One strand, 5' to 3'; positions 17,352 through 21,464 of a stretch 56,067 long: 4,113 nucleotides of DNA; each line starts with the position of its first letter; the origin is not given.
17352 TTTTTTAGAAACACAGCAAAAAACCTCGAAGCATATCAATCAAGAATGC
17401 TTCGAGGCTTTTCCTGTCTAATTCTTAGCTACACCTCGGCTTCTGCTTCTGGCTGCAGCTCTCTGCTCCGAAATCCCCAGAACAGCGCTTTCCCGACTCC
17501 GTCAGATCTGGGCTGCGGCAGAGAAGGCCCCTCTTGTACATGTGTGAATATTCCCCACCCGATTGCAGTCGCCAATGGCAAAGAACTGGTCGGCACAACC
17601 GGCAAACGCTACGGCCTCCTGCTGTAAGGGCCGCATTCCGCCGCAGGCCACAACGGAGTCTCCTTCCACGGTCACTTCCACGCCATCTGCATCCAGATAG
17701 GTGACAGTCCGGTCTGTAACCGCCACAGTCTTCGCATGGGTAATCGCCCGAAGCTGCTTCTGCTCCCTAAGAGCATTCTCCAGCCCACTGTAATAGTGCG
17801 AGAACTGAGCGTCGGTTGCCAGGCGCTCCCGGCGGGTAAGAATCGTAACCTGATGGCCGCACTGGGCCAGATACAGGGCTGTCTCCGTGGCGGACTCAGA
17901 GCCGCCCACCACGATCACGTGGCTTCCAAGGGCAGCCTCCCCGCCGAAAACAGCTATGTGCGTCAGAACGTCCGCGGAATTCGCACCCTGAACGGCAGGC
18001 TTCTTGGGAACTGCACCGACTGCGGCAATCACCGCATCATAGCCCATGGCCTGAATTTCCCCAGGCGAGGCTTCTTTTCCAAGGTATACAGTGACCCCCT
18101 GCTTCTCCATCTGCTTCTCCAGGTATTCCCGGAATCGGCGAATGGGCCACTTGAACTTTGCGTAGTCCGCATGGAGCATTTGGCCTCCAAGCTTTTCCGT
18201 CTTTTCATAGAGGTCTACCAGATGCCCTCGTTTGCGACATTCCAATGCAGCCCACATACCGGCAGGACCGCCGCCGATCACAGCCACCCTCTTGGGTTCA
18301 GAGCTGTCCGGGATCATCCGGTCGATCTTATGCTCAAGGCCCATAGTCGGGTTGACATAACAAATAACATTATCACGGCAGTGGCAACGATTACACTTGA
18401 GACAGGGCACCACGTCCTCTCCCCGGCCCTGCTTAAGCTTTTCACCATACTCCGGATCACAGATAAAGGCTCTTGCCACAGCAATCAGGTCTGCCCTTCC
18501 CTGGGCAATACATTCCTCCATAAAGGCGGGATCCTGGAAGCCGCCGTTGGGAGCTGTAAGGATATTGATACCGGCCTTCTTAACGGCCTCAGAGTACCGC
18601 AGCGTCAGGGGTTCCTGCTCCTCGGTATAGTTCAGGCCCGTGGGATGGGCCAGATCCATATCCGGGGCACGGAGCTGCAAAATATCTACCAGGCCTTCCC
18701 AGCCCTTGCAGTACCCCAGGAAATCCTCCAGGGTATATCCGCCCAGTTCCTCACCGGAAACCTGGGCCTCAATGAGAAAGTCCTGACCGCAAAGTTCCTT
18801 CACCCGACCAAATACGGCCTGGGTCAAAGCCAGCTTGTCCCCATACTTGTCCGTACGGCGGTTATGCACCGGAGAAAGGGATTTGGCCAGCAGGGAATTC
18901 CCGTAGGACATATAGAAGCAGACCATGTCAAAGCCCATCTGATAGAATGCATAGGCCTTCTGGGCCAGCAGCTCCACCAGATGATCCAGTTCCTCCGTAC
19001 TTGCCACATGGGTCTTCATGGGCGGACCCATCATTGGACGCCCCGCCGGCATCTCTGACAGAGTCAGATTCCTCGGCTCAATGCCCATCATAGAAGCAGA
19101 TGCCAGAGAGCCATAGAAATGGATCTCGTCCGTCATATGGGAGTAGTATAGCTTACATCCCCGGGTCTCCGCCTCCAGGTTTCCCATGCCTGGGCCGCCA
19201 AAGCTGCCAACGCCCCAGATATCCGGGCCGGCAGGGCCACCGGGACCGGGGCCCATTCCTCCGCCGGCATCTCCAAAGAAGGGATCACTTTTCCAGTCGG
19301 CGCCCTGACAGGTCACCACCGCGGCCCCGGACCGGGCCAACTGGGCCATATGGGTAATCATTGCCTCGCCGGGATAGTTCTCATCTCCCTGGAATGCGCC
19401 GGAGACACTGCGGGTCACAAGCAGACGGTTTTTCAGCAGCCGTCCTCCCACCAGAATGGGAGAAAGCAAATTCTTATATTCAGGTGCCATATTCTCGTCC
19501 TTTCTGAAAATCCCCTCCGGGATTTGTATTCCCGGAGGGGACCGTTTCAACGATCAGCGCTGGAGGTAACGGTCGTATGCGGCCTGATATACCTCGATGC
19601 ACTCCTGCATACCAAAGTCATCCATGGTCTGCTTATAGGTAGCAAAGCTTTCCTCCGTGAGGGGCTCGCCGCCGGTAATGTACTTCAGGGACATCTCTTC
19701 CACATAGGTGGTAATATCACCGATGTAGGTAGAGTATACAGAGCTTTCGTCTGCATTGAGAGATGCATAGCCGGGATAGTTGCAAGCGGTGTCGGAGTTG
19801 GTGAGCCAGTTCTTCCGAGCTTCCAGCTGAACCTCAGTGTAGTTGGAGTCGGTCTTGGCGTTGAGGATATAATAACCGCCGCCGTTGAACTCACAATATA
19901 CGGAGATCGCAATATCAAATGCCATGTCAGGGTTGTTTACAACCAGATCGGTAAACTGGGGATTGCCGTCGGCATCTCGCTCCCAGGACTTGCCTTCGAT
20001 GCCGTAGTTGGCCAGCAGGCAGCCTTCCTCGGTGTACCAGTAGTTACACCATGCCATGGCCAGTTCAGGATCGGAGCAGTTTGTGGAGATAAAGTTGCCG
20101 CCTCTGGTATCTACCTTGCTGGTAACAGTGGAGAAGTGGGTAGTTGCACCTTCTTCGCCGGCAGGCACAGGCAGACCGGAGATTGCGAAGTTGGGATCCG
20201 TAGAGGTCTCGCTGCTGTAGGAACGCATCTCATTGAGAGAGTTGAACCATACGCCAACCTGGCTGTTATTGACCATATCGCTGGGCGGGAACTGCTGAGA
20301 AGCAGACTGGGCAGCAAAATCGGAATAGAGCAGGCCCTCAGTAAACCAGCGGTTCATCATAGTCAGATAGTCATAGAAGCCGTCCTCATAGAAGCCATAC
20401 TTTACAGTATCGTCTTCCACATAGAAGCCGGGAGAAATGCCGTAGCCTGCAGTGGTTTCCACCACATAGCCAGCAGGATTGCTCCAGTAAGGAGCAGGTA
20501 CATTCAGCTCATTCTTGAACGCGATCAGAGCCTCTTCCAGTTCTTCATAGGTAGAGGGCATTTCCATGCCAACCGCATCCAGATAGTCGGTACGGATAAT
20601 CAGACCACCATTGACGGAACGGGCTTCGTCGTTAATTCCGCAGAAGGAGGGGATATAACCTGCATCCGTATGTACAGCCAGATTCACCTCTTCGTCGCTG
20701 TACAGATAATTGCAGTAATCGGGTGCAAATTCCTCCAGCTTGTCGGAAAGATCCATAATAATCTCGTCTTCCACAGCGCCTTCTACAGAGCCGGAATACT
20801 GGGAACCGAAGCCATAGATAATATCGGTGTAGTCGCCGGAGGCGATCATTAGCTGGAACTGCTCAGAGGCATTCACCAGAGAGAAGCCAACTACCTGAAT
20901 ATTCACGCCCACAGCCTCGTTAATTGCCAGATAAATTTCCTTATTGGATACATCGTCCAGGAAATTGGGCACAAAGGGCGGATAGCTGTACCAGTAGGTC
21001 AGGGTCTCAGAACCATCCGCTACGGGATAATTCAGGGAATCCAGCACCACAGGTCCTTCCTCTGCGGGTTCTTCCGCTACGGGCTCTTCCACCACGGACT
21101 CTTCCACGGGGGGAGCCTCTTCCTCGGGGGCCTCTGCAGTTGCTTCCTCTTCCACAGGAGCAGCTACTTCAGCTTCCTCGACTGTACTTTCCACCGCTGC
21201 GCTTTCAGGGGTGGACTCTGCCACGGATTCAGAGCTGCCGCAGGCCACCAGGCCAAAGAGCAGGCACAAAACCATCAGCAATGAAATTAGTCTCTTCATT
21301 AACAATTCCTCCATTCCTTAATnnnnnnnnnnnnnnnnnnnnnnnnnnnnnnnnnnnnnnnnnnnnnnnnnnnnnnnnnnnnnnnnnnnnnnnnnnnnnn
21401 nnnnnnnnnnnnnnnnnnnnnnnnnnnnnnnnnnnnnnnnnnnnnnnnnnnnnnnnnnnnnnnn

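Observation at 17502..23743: Cassette copy 1: A-B-C + binding lipoprotein + atypical OYE reductase in one minus-strand operon, with a divergent AraC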

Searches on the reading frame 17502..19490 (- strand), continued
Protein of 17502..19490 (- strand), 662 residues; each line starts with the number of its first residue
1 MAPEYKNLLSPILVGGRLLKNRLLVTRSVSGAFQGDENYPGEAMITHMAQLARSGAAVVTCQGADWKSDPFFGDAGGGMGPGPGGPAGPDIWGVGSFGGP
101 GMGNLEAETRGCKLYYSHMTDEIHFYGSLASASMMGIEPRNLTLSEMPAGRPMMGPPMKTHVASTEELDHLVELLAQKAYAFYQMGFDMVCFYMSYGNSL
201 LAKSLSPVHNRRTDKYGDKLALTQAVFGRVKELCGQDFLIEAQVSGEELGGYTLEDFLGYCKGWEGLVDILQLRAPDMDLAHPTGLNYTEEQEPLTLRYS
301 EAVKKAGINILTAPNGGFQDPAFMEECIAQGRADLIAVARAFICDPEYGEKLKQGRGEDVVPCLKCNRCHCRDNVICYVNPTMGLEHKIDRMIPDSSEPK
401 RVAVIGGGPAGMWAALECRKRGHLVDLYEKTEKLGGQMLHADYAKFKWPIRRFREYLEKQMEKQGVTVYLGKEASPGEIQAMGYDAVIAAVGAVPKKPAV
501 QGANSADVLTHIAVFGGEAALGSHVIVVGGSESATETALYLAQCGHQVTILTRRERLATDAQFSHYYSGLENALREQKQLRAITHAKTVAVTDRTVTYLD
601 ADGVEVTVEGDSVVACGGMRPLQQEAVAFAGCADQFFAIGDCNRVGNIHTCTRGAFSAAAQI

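Call 73: find_homologous_proteins(query=window:17502-19490:-, max_evalue=1e-20)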
Query window:17502-19490:- (662 aa): 1478 proteins with E <= 1e-20 among 8000 candidates; the best 120 are listed.
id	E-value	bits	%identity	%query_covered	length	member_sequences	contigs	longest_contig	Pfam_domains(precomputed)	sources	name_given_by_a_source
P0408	0.0e+0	1537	100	100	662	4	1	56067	PF01266.31,PF00724.27,PF13450.13,PF00890.31,PF07992.21,PF00070.34,PF13738.13,PF03486.21,PF01134.29,PF12831.14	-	-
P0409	0.0e+0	1315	85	99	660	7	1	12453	PF01266.31,PF00724.27,PF13450.13,PF00890.31,PF07992.21,PF00070.34,PF13738.13,PF03486.21,PF01134.29,PF01494.26,PF12831.14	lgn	-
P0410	0.0e+0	1252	80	100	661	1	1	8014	PF01266.31,PF00724.27,PF13450.13,PF00890.31,PF07992.21,PF00070.34,PF13738.13,PF03486.21,PF01494.26,PF12831.14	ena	-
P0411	0.0e+0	1237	80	100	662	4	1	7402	PF01266.31,PF00724.27,PF13450.13,PF00890.31,PF07992.21,PF00070.34,PF13738.13,PF03486.21,PF01134.29,PF01494.26,PF12831.14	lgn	-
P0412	0.0e+0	1216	79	100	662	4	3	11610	PF01266.31,PF00724.27,PF13450.13,PF00890.31,PF07992.21,PF00070.34,PF13738.13,PF03486.21,PF01494.26,PF12831.14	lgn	-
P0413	0.0e+0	1166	75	100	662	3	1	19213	PF13241.13,PF00724.27,PF13450.13,PF07992.21,PF00070.34,PF03486.21,PF01134.29,PF01494.26,PF12831.14,PF01266.31,PF00890.31,PF13738.13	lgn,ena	-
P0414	0.0e+0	1162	74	100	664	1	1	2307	PF01266.31,PF00724.27,PF13450.13,PF00890.31,PF07992.21,PF00070.34,PF13738.13,PF03486.21,PF01134.29,PF01494.26,PF12831.14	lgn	-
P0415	0.0e+0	1158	74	100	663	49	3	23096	PF13241.13,PF00724.27,PF13450.13,PF07992.21,PF00070.34,PF03486.21,PF01134.29,PF01494.26,PF12831.14,PF01266.31,PF00890.31,PF13738.13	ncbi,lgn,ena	-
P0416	0.0e+0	1152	74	100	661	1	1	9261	PF13241.13,PF00724.27,PF13450.13,PF07992.21,PF00070.34,PF03486.21,PF01134.29,PF01494.26,PF12831.14,PF01266.31,PF00890.31,PF13738.13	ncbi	-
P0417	0.0e+0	1152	74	99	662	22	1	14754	PF01266.31,PF00724.27,PF13450.13,PF00890.31,PF07992.21,PF00070.34,PF13738.13,PF03486.21,PF01134.29,PF01494.26,PF12831.14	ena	-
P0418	0.0e+0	1146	75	100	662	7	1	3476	PF13241.13,PF00724.27,PF13450.13,PF07992.21,PF00070.34,PF03486.21,PF01134.29,PF01494.26,PF12831.14,PF01266.31,PF00890.31,PF13738.13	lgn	-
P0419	0.0e+0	1143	75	100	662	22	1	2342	PF01266.31,PF00724.27,PF13450.13,PF00890.31,PF07992.21,PF00070.34,PF13738.13,PF03486.21,PF01134.29,PF01494.26,PF12831.14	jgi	jgi:2,4-dienoyl-CoA reductase-like NADH-dependent reductase (Old Yellow Enzyme family)/thioredoxin r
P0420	0.0e+0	1135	74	100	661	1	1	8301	PF13241.13,PF00724.27,PF13450.13,PF07992.21,PF00070.34,PF03486.21,PF01134.29,PF01494.26,PF12831.14,PF01266.31,PF00890.31,PF13738.13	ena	-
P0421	0.0e+0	1129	74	100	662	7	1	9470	PF13241.13,PF00724.27,PF13450.13,PF07992.21,PF00070.34,PF03486.21,PF01134.29,PF01494.26,PF12831.14,PF01266.31,PF00890.31,PF13738.13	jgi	jgi:2,4-dienoyl-CoA reductase-like NADH-dependent reductase (Old Yellow Enzyme family)/thioredoxin r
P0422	0.0e+0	1101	72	100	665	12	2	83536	PF00724.27,PF13450.13,PF07992.21,PF00070.34,PF03486.21,PF01134.29,PF01494.26,PF12831.14,PF01266.31,PF00890.31,PF13738.13,PF01262.28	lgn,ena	-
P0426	2.3e-191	656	49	99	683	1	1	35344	PF13241.13,PF00724.27,PF13450.13,PF07992.21,PF00070.34,PF03486.21,PF01134.29,PF01494.26,PF12831.14,PF01266.31,PF00890.31,PF13738.13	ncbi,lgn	-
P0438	2.9e-175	602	45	100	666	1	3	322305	PF01266.31,PF00724.27,PF13450.13,PF00890.31,PF07992.21,PF00070.34,PF13738.13,PF03486.21,PF01134.29,PF01494.26,PF12831.14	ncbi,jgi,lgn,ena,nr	ncbi:MAG: FAD-dependent oxidoreductase [Firmicutes bacterium]|nr:FAD-dependent oxidoreductase [Bacil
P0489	1.1e-163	564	42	99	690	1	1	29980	PF01266.31,PF13241.13,PF00724.27,PF13450.13,PF00890.31,PF07992.21,PF00070.34,PF13738.13,PF03486.21,PF01134.29,PF12831.14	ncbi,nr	ncbi:FAD-dependent oxidoreductase [Deltaproteobacteria bacterium]|nr:FAD-dependent oxidoreductase [D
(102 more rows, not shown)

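Call 75: find_encoding_contigs(protein=P0438, flank=7000, max_places=2)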
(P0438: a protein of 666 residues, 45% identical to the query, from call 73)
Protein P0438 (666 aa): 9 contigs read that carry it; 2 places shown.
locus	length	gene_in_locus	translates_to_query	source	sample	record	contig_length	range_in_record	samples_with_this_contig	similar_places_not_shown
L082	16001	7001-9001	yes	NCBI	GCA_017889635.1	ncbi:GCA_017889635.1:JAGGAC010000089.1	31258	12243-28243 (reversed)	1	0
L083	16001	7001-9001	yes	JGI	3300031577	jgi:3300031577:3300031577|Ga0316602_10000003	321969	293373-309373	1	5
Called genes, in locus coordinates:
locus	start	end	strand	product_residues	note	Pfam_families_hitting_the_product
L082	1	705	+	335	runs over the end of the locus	PF04055:Radical_SAM, PF06968:BATS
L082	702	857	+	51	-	-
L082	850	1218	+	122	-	-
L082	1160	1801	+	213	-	PF03744:BioW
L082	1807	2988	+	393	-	PF00155:Aminotran_1_2, PF01053:Cys_Met_Meta_PP (weak)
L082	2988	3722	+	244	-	PF01656:CbiA, PF13500:AAA_26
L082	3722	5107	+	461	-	PF00202:Aminotran_3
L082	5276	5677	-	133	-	PF00903:Glyoxalase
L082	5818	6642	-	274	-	PF20240:DUF6597, PF00165:HTH_AraC (faint), PF12833:HTH_18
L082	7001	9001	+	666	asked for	PF00724:Oxidored_FMN, PF00890:FAD_binding_2, PF01134:GIDA (weak), PF01266:DAO (weak), PF03486:HI0933_like (weak), PF07992:Pyr_redox_2, PF12831:FAD_oxidored, PF13738:Pyr_redox_3, +3 more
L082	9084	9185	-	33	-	-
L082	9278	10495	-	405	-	PF00083:Sugar_tr, PF07690:MFS_1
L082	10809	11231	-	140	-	PF01047:MarR, PF12802:MarR_2 (weak), PF22381:Staph_reg_Sar_Rot (weak), PF13463:HTH_27 (weak)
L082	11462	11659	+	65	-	-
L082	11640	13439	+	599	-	PF01131:Topoisom_bac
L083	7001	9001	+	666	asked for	PF00724:Oxidored_FMN, PF00890:FAD_binding_2, PF01134:GIDA (weak), PF01266:DAO (weak), PF03486:HI0933_like (weak), PF07992:Pyr_redox_2, PF12831:FAD_oxidored, PF13738:Pyr_redox_3, +3 more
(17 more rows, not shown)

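Call 76: find_encoding_contigs(protein=P0489, flank=7000, max_places=2)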
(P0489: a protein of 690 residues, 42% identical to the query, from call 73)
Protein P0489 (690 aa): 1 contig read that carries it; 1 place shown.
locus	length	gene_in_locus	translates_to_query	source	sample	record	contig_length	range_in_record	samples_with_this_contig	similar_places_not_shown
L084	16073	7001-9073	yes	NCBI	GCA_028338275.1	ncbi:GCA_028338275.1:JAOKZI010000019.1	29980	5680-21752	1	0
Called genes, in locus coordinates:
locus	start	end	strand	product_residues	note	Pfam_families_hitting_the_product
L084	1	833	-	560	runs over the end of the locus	PF00890:FAD_binding_2, PF01266:DAO (faint), PF03486:HI0933_like (faint), PF12831:FAD_oxidored (weak)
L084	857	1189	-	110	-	PF12800:Fer4_4 (faint), PF13183:Fer4_8 (faint), PF14697:Fer4_21 (faint), PF13237:Fer4_10, PF12838:Fer4_7, PF13187:Fer4_9 (weak), PF25160:LdpA_Fe-S-bd (weak), PF00037:Fer4 (weak), +2 more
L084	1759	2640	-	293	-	PF02899:Phage_int_SAM_1, PF13495:Phage_int_SAM_4, PF00589:Phage_integrase, PF22823:MrpR_C_cat (weak)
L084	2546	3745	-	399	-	PF02899:Phage_int_SAM_1 (weak), PF13495:Phage_int_SAM_4 (faint), PF00589:Phage_integrase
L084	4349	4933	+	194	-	-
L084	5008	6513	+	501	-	PF00258:Flavodoxin_1 (weak), PF12641:Flavodoxin_3 (weak), PF12838:Fer4_7 (faint), PF00037:Fer4 (faint), PF12837:Fer4_6 (faint)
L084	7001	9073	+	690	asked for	PF00724:Oxidored_FMN, PF00070:Pyr_redox (faint), PF00890:FAD_binding_2 (weak), PF03486:HI0933_like (weak), PF07992:Pyr_redox_2, PF12831:FAD_oxidored, PF13450:NAD_binding_8 (weak), PF13738:Pyr_redox_3, +3 more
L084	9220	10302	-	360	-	PF00180:Iso_dh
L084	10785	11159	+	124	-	PF03091:CutA1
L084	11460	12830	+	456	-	PF00149:Metallophos, PF09423:PhoD (weak)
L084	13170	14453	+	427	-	PF00349:Hexokinase_1, PF03727:Hexokinase_2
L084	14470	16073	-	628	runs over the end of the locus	PF02730:AFOR_N, PF01314:AFOR_C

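Call 77: find_encoding_contigs(protein=P0426, flank=7000, max_places=2)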
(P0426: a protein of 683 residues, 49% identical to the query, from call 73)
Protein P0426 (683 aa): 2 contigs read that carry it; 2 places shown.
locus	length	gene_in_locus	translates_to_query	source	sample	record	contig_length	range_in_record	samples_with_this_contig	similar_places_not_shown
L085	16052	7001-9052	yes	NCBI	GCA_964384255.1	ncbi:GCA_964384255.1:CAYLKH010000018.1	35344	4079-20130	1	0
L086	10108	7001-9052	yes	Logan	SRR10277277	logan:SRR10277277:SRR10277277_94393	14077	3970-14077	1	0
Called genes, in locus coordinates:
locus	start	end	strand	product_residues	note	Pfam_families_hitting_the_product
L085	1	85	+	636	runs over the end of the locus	PF00724:Oxidored_FMN, PF07992:Pyr_redox_2, PF00890:FAD_binding_2, PF12831:FAD_oxidored, PF13450:NAD_binding_8, PF13738:Pyr_redox_3, PF00070:Pyr_redox, PF01266:DAO, +6 more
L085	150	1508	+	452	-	PF01554:MatE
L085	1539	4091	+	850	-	-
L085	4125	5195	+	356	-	PF12833:HTH_18, PF00165:HTH_AraC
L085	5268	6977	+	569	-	PF13416:SBP_bac_8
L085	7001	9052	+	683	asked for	PF00724:Oxidored_FMN, PF00890:FAD_binding_2, PF01134:GIDA (weak), PF03486:HI0933_like, PF07992:Pyr_redox_2, PF12831:FAD_oxidored, PF13450:NAD_binding_8, PF13738:Pyr_redox_3, +4 more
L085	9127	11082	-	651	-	PF00004:AAA, PF17862:AAA_lid_3, PF01434:Peptidase_M41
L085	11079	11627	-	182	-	PF00156:Pribosyltran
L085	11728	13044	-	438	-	PF01171:ATP_bind_3, PF11734:TilS_C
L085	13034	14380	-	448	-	PF00772:DnaB, PF13481:AAA_25, PF03796:DnaB_C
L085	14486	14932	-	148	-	PF01281:Ribosomal_L9_N, PF03948:Ribosomal_L9_C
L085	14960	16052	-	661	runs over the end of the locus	PF24898:GGDEF_GdpP, PF01368:DHH, PF02272:DHHA1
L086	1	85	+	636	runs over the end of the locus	PF00724:Oxidored_FMN, PF07992:Pyr_redox_2, PF00890:FAD_binding_2, PF12831:FAD_oxidored, PF13450:NAD_binding_8, PF13738:Pyr_redox_3, PF00070:Pyr_redox, PF01266:DAO, +6 more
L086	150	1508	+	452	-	PF01554:MatE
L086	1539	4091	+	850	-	-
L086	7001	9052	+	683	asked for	PF00724:Oxidored_FMN, PF00890:FAD_binding_2, PF01134:GIDA (weak), PF03486:HI0933_like, PF07992:Pyr_redox_2, PF12831:FAD_oxidored, PF13450:NAD_binding_8, PF13738:Pyr_redox_3, +4 more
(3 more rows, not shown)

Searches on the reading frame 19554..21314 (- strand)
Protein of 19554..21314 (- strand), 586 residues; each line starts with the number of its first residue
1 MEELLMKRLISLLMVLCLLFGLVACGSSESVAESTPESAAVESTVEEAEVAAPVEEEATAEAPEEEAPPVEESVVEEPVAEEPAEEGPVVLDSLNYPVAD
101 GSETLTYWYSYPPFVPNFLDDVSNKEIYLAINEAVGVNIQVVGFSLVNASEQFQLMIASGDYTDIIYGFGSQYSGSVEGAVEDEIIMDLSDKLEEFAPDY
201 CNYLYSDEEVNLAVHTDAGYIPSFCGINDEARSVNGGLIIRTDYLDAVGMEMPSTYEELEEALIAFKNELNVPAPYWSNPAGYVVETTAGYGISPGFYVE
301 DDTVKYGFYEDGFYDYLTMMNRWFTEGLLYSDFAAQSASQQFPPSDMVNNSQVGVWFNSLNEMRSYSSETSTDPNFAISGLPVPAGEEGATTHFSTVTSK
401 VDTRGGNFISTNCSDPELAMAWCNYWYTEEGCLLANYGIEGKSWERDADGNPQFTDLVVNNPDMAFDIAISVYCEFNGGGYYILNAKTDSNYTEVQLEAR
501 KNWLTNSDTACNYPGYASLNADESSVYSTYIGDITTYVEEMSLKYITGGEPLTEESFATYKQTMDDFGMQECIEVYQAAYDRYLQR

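Call 4: search_protein_families(library=pfam, proteins=[window:19554-21314:-], max_evalue=0.01)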
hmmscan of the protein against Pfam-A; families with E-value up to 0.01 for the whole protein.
window:19554-21314:- (586 aa): 1 family
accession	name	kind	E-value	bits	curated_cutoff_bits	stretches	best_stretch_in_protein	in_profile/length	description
PF01547.30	SBP_bac_1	-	2.1e-08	35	26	1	134-431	21-305/307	Bacterial extracellular solute-binding protein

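Call 57: search_solved_structures(query=window:19554-21299:-, max_evalue=0.001)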
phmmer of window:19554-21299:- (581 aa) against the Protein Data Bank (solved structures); distinct sequences matched with E-value up to 0.001: 14.
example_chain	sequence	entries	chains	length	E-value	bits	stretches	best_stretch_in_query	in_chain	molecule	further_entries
5xs8_A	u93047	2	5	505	2.7e-24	88.8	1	131-577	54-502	Extracellular solute-binding protein family 1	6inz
5gx8_A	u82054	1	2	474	6e-24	87.7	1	131-572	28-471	Extracellular solute-binding protein family 1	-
5gub_A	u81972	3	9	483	6.2e-24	87.6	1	131-572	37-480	Extracellular solute-binding protein family 1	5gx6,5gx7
3vlu_A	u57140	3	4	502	5.7e-23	84.4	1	133-578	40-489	AlgQ1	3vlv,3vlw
1y3n_A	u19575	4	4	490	6.1e-23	84.3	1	133-578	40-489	AlgQ1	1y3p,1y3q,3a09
6jhx_A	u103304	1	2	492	1.6e-21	79.7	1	133-578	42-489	AlgQ2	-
1j1n_A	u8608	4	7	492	2e-21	79.3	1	133-578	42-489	AlgQ2 | Macromolecule-Binding Periplasmic Protein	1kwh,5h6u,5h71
4tqu_Q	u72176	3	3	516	2.6e-21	79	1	133-578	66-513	AlgQ2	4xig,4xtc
5g5z_A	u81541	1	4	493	6.1e-09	38.1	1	99-578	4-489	ABC TRANSPORTER, SUBSTRATE-BINDING PROTEIN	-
5g5y_A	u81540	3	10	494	6.2e-09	38.1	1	99-578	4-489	ABC TRANSPORTER, SUBSTRATE-BINDING PROTEIN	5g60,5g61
5g62_A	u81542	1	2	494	1.1e-08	37.2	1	99-578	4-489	ABC TRANSPORTER, SUBSTRATE-BINDING PROTEIN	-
6fth_A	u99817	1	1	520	6.6e-07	31.4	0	283-580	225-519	Extracellular solute-binding protein, family 1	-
3omb_A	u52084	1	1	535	2.4e-06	29.5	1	146-579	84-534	Extracellular solute-binding protein, family 1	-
9pmy_A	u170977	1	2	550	0.00066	21.5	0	113-236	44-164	Extracellular solute-binding protein family 1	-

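Call 70: search_protein_families(library=ncbifam, proteins=[window:19554-21299:-], max_evalue=0.001)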
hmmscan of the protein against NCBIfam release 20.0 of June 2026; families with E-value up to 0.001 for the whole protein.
window:19554-21299:- (581 aa): 1 family
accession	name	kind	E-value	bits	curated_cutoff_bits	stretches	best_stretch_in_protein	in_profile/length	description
NF050142.1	PG1828_fam_lipo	equivalog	0.00054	20.6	50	0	1-53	1-51/59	PG1828 family lipoprotein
